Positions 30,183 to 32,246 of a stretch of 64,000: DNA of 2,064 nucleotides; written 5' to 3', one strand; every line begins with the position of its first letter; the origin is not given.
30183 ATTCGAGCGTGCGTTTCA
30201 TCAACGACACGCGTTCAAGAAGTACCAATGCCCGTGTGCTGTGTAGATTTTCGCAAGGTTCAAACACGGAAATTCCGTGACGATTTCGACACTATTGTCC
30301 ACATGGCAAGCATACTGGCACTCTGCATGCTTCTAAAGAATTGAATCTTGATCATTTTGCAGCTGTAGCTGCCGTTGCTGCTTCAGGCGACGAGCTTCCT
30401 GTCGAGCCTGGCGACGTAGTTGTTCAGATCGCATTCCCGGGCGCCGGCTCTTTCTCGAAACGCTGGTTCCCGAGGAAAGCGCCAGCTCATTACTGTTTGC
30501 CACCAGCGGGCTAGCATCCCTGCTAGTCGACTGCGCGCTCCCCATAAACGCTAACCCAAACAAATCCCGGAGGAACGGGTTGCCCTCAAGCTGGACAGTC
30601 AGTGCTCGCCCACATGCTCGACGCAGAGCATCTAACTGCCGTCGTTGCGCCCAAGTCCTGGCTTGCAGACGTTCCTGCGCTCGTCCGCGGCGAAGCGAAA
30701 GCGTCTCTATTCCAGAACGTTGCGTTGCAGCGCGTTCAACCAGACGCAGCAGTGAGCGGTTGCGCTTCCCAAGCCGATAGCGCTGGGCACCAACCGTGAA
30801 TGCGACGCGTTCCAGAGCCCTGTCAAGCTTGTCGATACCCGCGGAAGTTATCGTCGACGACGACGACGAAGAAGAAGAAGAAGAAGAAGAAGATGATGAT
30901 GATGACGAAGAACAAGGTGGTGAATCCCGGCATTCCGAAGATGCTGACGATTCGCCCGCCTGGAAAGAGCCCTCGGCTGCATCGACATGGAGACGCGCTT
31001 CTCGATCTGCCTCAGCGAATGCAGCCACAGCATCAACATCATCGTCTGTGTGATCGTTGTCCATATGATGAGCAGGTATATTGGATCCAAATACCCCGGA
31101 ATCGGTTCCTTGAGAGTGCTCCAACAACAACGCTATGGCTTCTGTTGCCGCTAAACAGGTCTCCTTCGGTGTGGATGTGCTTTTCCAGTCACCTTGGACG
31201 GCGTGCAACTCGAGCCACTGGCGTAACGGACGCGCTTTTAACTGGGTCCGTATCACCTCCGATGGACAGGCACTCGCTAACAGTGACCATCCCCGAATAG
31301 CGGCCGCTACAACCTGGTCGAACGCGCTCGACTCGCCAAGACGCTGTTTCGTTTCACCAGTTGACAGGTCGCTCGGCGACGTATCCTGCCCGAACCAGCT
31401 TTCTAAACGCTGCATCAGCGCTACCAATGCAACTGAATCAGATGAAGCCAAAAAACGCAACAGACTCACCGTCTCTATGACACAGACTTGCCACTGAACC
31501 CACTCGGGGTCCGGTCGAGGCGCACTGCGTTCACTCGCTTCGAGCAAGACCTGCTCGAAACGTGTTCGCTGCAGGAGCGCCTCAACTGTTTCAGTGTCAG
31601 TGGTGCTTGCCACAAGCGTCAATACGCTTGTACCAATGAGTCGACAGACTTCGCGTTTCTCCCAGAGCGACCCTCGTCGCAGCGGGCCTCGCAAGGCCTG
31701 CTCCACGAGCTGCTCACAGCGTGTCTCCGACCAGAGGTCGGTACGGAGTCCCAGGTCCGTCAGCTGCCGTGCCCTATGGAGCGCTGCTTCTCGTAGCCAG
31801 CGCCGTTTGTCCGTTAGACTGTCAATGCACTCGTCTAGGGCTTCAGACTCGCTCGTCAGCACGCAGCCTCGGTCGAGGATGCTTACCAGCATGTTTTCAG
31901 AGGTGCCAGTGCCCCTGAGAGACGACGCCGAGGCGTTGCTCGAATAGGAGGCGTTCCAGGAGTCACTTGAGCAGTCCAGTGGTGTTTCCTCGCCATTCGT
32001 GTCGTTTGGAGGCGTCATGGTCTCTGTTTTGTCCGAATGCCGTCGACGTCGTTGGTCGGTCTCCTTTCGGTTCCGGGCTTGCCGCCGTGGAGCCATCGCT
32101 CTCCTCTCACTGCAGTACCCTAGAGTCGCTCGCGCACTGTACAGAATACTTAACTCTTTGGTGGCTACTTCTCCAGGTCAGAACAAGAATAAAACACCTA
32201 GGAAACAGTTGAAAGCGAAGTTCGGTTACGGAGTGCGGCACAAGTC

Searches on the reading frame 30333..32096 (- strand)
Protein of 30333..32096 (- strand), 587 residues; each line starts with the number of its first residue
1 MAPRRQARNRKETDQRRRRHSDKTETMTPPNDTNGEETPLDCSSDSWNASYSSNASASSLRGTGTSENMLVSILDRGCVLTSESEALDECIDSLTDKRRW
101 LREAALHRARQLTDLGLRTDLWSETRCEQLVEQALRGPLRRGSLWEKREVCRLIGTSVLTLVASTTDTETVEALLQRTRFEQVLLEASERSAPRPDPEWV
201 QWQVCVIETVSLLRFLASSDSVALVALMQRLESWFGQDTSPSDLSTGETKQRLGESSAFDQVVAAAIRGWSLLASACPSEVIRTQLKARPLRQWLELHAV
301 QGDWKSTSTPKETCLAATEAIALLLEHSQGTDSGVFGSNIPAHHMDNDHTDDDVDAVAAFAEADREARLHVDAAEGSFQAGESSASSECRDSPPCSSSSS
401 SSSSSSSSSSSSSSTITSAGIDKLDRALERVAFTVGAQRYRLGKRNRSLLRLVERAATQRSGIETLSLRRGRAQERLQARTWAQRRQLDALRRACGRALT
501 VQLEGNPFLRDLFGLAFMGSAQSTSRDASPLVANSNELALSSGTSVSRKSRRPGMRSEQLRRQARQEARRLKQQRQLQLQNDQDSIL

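Call 10: search_protein_families(library=pfam, proteins=[window:30333-32096:-])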
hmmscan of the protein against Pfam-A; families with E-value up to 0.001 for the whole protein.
window:30333-32096:- (587 aa): 1 family
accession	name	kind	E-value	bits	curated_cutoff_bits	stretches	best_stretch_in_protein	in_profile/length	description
PF05004.19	IFRD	-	2.5e-15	56.6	25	1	82-331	27-248/306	Interferon-related developmental regulator (IFRD)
